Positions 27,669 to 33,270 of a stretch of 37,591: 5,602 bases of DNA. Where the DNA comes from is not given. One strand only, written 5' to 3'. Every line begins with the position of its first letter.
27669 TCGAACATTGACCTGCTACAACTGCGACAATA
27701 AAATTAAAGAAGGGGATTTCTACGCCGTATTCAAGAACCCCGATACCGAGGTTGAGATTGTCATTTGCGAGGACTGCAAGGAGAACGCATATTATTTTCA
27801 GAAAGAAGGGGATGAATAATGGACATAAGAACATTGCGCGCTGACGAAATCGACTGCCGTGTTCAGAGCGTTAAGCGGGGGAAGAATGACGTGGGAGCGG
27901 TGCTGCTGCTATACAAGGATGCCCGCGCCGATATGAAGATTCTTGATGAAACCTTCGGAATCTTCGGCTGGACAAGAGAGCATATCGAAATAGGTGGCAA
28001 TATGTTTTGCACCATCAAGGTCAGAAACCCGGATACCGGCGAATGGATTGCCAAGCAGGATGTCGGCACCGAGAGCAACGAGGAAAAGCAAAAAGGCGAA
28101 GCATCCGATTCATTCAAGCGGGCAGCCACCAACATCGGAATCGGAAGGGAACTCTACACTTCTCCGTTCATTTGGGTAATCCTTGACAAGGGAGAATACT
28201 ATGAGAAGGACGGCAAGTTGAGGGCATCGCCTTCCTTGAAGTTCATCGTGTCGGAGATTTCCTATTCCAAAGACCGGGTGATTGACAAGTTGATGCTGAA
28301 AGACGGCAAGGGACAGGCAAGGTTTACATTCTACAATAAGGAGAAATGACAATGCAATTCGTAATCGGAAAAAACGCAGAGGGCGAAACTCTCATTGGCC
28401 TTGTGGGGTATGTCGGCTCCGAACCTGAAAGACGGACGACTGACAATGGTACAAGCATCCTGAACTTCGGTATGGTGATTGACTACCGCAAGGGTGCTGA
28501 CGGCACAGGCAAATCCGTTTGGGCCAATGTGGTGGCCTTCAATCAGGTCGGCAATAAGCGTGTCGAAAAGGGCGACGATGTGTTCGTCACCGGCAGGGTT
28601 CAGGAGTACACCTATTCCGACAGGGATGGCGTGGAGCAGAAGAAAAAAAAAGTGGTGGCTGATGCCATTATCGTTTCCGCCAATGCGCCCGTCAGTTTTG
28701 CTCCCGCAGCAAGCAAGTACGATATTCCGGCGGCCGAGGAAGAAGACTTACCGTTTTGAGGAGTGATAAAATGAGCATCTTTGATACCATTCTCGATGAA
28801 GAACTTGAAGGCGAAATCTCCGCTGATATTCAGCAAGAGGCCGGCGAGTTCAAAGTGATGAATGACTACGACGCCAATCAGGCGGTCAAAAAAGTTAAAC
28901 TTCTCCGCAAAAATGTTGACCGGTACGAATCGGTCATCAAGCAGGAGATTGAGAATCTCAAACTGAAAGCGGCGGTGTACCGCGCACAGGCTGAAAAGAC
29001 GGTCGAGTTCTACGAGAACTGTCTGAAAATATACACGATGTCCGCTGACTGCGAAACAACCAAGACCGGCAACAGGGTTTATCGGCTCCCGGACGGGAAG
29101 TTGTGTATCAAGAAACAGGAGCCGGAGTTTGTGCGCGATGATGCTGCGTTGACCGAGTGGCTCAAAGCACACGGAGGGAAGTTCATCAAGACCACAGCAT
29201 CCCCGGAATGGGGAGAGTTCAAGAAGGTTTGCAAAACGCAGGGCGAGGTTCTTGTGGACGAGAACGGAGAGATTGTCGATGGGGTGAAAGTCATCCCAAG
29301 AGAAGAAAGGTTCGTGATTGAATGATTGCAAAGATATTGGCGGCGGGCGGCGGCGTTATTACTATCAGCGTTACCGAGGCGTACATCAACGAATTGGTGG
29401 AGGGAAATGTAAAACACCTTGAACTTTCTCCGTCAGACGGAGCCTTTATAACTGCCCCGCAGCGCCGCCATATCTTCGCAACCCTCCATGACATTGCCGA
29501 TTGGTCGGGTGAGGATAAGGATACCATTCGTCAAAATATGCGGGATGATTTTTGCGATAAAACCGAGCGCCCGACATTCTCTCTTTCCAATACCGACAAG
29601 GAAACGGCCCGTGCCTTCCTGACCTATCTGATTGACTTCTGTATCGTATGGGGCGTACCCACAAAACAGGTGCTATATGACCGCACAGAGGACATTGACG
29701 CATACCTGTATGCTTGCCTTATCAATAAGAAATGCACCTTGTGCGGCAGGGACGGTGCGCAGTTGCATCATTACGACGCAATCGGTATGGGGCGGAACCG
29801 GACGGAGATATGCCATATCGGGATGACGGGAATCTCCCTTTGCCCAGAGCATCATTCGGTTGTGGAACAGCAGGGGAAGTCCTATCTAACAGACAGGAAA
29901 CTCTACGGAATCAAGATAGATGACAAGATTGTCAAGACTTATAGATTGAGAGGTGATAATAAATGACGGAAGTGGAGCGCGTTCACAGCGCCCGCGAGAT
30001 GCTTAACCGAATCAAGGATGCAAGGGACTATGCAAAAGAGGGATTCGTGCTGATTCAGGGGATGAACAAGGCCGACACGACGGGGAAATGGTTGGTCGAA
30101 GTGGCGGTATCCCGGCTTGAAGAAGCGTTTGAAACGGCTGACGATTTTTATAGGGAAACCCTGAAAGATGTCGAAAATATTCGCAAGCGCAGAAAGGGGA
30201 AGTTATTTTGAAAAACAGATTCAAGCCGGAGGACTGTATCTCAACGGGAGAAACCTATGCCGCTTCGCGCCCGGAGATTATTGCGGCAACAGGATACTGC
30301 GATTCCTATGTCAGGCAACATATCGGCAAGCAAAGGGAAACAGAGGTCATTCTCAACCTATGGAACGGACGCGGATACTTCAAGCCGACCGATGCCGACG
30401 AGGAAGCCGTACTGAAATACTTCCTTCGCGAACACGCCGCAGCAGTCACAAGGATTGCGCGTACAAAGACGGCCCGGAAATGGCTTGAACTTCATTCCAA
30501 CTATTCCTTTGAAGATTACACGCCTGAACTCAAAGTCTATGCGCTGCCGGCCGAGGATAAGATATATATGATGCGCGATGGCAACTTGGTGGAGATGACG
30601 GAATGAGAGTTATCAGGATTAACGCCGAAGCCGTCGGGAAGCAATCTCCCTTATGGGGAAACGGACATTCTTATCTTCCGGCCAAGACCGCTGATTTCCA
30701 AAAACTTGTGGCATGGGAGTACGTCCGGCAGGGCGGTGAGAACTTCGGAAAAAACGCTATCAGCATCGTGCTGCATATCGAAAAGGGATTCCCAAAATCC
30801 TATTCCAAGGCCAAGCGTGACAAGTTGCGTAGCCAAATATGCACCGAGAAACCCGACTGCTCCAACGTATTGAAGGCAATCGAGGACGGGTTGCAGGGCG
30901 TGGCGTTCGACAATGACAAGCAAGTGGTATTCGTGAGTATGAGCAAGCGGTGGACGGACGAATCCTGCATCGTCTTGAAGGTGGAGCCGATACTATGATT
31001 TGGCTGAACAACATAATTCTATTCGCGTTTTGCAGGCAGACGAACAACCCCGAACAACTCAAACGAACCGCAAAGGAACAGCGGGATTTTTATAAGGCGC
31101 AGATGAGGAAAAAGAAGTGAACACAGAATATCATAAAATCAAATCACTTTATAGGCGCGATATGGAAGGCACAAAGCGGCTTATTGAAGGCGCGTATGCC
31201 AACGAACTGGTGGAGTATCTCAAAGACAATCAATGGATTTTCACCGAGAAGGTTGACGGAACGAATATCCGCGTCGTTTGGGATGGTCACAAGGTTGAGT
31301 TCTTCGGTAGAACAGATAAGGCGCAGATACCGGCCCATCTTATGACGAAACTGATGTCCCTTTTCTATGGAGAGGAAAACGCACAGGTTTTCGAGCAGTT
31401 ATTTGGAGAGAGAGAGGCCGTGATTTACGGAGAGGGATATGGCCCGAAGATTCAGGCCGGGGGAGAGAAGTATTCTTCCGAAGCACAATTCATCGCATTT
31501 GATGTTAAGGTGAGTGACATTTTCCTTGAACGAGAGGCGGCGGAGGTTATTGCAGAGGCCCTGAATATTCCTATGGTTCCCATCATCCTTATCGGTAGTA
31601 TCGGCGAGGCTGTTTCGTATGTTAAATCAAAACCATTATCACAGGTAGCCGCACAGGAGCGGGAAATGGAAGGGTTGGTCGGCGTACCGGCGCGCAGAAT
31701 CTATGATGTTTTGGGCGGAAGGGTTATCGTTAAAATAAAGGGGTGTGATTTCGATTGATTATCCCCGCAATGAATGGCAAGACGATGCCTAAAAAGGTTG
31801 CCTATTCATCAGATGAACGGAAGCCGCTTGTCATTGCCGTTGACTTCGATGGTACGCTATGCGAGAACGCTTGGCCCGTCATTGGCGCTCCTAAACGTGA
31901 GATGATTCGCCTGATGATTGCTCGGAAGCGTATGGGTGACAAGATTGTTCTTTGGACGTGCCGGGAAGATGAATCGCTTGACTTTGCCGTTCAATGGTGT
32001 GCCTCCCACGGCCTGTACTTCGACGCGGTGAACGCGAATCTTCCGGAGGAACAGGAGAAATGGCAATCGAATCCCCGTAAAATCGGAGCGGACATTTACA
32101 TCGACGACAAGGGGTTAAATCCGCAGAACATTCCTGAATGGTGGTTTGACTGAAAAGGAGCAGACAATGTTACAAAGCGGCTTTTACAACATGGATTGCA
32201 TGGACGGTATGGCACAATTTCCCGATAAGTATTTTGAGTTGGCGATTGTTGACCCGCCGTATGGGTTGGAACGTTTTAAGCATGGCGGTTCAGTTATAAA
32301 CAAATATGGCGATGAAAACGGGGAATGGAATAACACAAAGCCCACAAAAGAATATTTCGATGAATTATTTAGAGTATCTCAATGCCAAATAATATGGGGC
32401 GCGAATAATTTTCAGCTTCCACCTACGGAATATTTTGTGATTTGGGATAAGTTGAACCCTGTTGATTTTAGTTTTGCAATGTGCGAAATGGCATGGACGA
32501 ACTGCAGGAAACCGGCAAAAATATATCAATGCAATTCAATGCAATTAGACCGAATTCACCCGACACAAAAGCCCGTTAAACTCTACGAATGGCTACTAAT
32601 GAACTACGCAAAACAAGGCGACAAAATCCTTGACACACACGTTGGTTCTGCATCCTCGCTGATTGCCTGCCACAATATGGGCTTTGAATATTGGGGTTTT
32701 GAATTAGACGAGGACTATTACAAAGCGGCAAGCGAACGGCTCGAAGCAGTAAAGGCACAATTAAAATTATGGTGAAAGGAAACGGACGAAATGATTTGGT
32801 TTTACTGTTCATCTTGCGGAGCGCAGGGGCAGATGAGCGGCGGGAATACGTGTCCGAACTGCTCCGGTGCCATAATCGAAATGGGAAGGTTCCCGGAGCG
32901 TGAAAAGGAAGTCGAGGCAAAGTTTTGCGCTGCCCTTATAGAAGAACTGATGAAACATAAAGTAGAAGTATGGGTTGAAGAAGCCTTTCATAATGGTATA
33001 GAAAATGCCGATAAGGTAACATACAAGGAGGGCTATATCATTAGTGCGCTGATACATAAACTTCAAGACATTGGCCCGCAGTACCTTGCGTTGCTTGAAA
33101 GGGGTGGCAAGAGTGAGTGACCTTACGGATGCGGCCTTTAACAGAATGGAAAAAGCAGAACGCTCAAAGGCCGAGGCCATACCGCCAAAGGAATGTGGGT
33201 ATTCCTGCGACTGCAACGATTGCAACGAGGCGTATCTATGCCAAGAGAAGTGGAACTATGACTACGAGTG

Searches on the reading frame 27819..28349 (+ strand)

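Call 25: search_protein_families(library=pfam, proteins=[window:27819-28349:+], max_evalue=0.01)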
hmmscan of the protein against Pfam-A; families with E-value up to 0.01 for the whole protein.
window:27819-28349:+ (176 aa): 1 family
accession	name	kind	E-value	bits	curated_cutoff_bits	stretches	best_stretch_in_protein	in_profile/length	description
PF04098.21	Rad52_Rad22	-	1.6e-06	28.6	20.3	1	11-122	18-144/153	Rad52/22 family double-strand break repair protein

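Call 26: search_protein_families(library=phrogs, proteins=[window:27819-28349:+], max_evalue=0.01)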
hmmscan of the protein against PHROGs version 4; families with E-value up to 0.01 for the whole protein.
window:27819-28349:+ (176 aa): 3 families
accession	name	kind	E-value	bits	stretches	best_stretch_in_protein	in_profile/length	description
phrog_14970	-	unknown function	8e-71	239.9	1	2-175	5-173/230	-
phrog_1097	-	DNA, RNA and nucleotide metabolism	1.5e-22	81.6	1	7-126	12-132/251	Erf-like ssDNA annealing protein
phrog_20575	-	unknown function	2.9e-07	31.4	1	7-82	11-87/91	-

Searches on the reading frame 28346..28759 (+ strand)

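Call 25: search_protein_families(library=pfam, proteins=[window:28346-28759:+], max_evalue=0.01)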
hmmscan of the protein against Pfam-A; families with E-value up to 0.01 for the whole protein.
window:28346-28759:+ (137 aa): 1 family
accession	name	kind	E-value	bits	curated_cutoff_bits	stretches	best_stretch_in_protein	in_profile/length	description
PF00436.31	SSB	-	5.9e-15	55.7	26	1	19-108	6-101/104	Single-strand binding protein family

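Call 26: search_protein_families(library=phrogs, proteins=[window:28346-28759:+], max_evalue=0.01)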
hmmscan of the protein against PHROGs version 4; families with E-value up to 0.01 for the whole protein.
window:28346-28759:+ (137 aa): 1 family
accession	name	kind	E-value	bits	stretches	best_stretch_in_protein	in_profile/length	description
phrog_44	-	DNA, RNA and nucleotide metabolism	3.7e-15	57.4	1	11-109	84-188/271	single strand DNA binding protein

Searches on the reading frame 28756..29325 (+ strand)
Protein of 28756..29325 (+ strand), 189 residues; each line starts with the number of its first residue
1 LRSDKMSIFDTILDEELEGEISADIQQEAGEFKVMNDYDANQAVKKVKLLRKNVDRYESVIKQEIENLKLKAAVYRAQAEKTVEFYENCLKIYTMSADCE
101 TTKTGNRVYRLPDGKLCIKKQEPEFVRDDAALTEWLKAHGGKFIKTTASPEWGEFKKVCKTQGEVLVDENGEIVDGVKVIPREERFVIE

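Call 25: search_protein_families(library=pfam, proteins=[window:28756-29325:+], max_evalue=0.01)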
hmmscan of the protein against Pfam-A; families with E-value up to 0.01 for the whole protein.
window:28756-29325:+ (189 aa): 1 family
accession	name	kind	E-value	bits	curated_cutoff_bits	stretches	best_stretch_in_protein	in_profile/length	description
PF07352.17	Phage_Mu_Gam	-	5.9e-18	65.7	28.3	1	39-189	3-148/149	Bacteriophage Mu Gam like protein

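Call 26: search_protein_families(library=phrogs, proteins=[window:28756-29325:+], max_evalue=0.01)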
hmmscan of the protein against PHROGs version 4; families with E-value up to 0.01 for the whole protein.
window:28756-29325:+ (189 aa): 2 families
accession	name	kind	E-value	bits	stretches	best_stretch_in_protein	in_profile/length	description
phrog_2205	-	DNA, RNA and nucleotide metabolism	2.8e-33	115.8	1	14-188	7-180/183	Mu Gam-like end protection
phrog_491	-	DNA, RNA and nucleotide metabolism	9.2e-06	26.4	1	29-188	9-165/176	Mu Gam-like end protection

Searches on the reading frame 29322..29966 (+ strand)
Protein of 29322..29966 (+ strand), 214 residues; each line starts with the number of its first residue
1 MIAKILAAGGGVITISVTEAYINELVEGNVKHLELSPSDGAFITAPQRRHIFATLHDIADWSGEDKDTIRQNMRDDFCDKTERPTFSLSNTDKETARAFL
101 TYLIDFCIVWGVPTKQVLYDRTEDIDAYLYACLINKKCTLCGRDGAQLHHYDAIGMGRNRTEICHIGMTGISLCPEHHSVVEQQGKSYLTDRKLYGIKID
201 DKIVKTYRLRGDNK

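Call 25: search_protein_families(library=pfam, proteins=[window:29322-29966:+], max_evalue=0.01)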
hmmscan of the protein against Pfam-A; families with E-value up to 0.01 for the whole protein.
window:29322-29966:+ (214 aa): 2 families
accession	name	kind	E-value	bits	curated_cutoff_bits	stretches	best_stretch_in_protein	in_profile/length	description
PF16784.11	HNHc_6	-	5.1e-30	105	26.6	1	23-208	10-202/204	Putative HNHc nuclease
PF06147.18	DUF968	-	0.0054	17.2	27.8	1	135-188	98-149/171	Protein of unknown function (DUF968)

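Call 26: search_protein_families(library=phrogs, proteins=[window:29322-29966:+], max_evalue=0.01)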
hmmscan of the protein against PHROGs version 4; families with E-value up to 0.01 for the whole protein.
window:29322-29966:+ (214 aa): 3 families
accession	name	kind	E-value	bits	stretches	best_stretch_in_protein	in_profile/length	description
phrog_398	-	unknown function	7e-50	170.7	1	16-210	23-222/225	-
phrog_1588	-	unknown function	0.00011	23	1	121-181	23-82/132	-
phrog_9093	-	unknown function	0.002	19.5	1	31-75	38-82/97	-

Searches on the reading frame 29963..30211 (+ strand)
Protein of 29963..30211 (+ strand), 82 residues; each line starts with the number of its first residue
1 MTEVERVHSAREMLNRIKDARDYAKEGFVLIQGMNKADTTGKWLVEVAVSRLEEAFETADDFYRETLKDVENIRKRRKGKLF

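Call 25: search_protein_families(library=pfam, proteins=[window:29963-30211:+], max_evalue=0.01)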
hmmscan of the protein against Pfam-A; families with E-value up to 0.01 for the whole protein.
window:29963-30211:+ (82 aa): 0 families

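Call 26: search_protein_families(library=phrogs, proteins=[window:29963-30211:+], max_evalue=0.01)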
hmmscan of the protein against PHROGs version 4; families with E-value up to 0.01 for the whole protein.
window:29963-30211:+ (82 aa): 0 families

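Call 50: search_protein_families(library=phrogs, proteins=[window:29963-30211:+], max_evalue=0.01)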
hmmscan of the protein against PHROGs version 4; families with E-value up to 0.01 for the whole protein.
window:29963-30211:+ (82 aa): 0 families

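Call 89: search_protein_families(library=pfam, proteins=[window:29963-30211:+], max_evalue=5)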
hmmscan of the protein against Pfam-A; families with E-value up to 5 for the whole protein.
window:29963-30211:+ (82 aa): 3 families
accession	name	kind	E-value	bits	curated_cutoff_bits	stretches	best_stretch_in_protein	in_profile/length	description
PF24430.1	DUF7553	-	0.058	14.4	27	1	46-71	7-32/85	Family of unknown function (DUF7553)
PF17632.7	DUF5513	-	0.14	13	27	1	13-56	2-46/91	Family of unknown function (DUF5513)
PF22726.1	NCAB2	-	0.2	12.6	27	0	3-22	40-59/80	NACHT C-terminal Alpha/Beta 2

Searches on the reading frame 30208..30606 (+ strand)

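Call 25: search_protein_families(library=pfam, proteins=[window:30208-30606:+], max_evalue=0.01)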
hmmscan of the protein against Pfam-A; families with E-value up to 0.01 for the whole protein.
window:30208-30606:+ (132 aa): 0 families

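Call 26: search_protein_families(library=phrogs, proteins=[window:30208-30606:+], max_evalue=0.01)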
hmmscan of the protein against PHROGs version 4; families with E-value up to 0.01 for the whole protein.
window:30208-30606:+ (132 aa): 1 family
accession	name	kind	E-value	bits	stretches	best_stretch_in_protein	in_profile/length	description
phrog_2113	-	unknown function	0.0007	20.5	1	11-67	20-79/113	-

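Call 89: search_protein_families(library=pfam, proteins=[window:30208-30606:+], max_evalue=5)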
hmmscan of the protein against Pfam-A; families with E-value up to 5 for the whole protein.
window:30208-30606:+ (132 aa): 2 families
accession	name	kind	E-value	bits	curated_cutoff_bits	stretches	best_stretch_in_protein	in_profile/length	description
PF00842.27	Ala_racemase_C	-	0.015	15.3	25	1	4-42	13-52/127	Alanine racemase, C-terminal domain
PF21320.3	HTH_65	-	0.053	14.1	24.1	1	89-121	41-73/75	Rv2258c-like winged HTH domain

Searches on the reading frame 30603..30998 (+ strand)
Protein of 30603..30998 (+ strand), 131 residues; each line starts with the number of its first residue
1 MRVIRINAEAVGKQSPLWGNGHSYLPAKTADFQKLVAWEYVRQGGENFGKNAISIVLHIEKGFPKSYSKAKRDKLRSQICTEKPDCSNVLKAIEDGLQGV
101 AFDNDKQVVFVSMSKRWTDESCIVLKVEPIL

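Call 25: search_protein_families(library=pfam, proteins=[window:30603-30998:+], max_evalue=0.01)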
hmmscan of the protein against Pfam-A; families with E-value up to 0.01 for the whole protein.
window:30603-30998:+ (131 aa): 1 family
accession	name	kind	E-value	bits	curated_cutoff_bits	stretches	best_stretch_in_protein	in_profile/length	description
PF05866.16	RusA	-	3.1e-20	73.5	22.8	1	10-128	4-124/124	Endodeoxyribonuclease RusA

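Call 26: search_protein_families(library=phrogs, proteins=[window:30603-30998:+], max_evalue=0.01)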
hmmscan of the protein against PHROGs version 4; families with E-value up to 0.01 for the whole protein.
window:30603-30998:+ (131 aa): 3 families
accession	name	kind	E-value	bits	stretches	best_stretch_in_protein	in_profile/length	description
phrog_140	-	DNA, RNA and nucleotide metabolism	7.6e-24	85.6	1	3-130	40-168/219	RusA-like Holliday junction resolvase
phrog_34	-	DNA, RNA and nucleotide metabolism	0.00015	22.5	1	18-129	91-193/259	RusA-like Holliday junction resolvase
phrog_24390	-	unknown function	0.00042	21.6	1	75-111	3-39/62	-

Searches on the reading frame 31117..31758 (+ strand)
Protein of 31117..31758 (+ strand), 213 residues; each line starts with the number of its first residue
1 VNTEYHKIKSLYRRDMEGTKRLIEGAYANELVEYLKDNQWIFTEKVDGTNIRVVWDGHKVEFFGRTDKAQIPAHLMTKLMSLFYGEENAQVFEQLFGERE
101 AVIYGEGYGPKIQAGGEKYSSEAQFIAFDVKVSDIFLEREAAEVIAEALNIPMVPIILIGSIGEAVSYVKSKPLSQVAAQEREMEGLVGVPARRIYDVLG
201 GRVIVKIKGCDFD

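Call 27: search_protein_families(library=pfam, proteins=[window:31117-31758:+], max_evalue=0.01)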
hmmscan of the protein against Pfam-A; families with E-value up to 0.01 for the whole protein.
window:31117-31758:+ (213 aa): 1 family
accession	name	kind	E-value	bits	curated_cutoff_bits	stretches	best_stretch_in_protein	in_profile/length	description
PF09414.15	RNA_ligase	-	2.3e-17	64.1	27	1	39-208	2-171/171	RNA ligase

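Call 28: search_protein_families(library=phrogs, proteins=[window:31117-31758:+], max_evalue=0.01)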
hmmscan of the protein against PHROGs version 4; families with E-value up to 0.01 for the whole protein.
window:31117-31758:+ (213 aa): 3 families
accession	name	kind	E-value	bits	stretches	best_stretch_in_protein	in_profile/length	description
phrog_548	-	DNA, RNA and nucleotide metabolism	1e-21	78.5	1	3-212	4-233/341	RNA ligase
phrog_968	-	DNA, RNA and nucleotide metabolism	2.1e-07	31.3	1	82-169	250-345/398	RNA ligase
phrog_14301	-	DNA, RNA and nucleotide metabolism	0.0052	17.6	0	6-60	2-53/186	RNA ligase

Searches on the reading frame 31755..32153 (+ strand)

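Call 27: search_protein_families(library=pfam, proteins=[window:31755-32153:+], max_evalue=0.01)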
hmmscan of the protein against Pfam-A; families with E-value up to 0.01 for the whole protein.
window:31755-32153:+ (132 aa): 0 families

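Call 28: search_protein_families(library=phrogs, proteins=[window:31755-32153:+], max_evalue=0.01)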
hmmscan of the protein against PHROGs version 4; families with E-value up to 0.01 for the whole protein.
window:31755-32153:+ (132 aa): 4 families
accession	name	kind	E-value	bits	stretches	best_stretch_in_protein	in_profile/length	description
phrog_24386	-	unknown function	4.1e-36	125.7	1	23-120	2-99/339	-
phrog_1238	-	moron, auxiliary metabolic gene and host takeover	3.4e-31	109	1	6-129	4-125/155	phosphoheptose isomerase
phrog_415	-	other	3e-05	24.8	1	20-91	17-110/218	polynucleotide kinase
phrog_505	-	other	0.00032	21.2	1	10-92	147-237/295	polynucleotide kinase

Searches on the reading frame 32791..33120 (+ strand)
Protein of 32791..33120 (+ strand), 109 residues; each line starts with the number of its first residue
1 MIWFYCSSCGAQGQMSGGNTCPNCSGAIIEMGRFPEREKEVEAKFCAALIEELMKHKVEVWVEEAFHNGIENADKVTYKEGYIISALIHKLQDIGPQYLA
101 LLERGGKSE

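Call 25: search_protein_families(library=pfam, proteins=[window:32791-33120:+], max_evalue=0.01)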
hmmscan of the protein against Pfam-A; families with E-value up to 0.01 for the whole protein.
window:32791-33120:+ (109 aa): 0 families

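Call 26: search_protein_families(library=phrogs, proteins=[window:32791-33120:+], max_evalue=0.01)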
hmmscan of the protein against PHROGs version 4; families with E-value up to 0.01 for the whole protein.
window:32791-33120:+ (109 aa): 0 families

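Call 89: search_protein_families(library=pfam, proteins=[window:32791-33120:+], max_evalue=5)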
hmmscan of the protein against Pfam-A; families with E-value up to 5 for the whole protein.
window:32791-33120:+ (109 aa): 10 families
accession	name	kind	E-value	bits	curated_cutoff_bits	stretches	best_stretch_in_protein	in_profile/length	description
PF12773.13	DZR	-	0.011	16.3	27.3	1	5-27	14-33/45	Double zinc ribbon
PF06906.16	DUF1272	-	0.027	15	25.3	1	5-29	31-52/57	Protein of unknown function (DUF1272)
PF23455.1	DUF7129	-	0.031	14.5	30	1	6-28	14-37/45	Domain of unknown function (DUF7129)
PF08271.17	Zn_Ribbon_TF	-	0.036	14.1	29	1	15-36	16-36/43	TFIIB zinc-binding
PF17915.7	zf_Rg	-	0.089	12.7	25.5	1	19-29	8-18/49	Reverse gyrase zinc finger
PF19108.5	DUF5795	-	0.17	12.4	27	1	18-46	36-64/74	Family of unknown function (DUF5795)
PF23458.2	DUF7130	-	0.27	11.6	35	1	4-25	54-77/89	Domain of unknown function (DUF7130)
PF13923.12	zf-C3HC4_2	-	0.5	10.6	27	1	5-24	22-40/40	Zinc finger, C3HC4 type (RING finger)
PF13248.11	Zn_ribbon_3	-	0.75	9.8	27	1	5-24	4-22/26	zinc-ribbon domain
PF00097.31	zf-C3HC4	-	0.78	10.1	21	1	5-24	21-40/40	Zinc finger, C3HC4 type (RING finger)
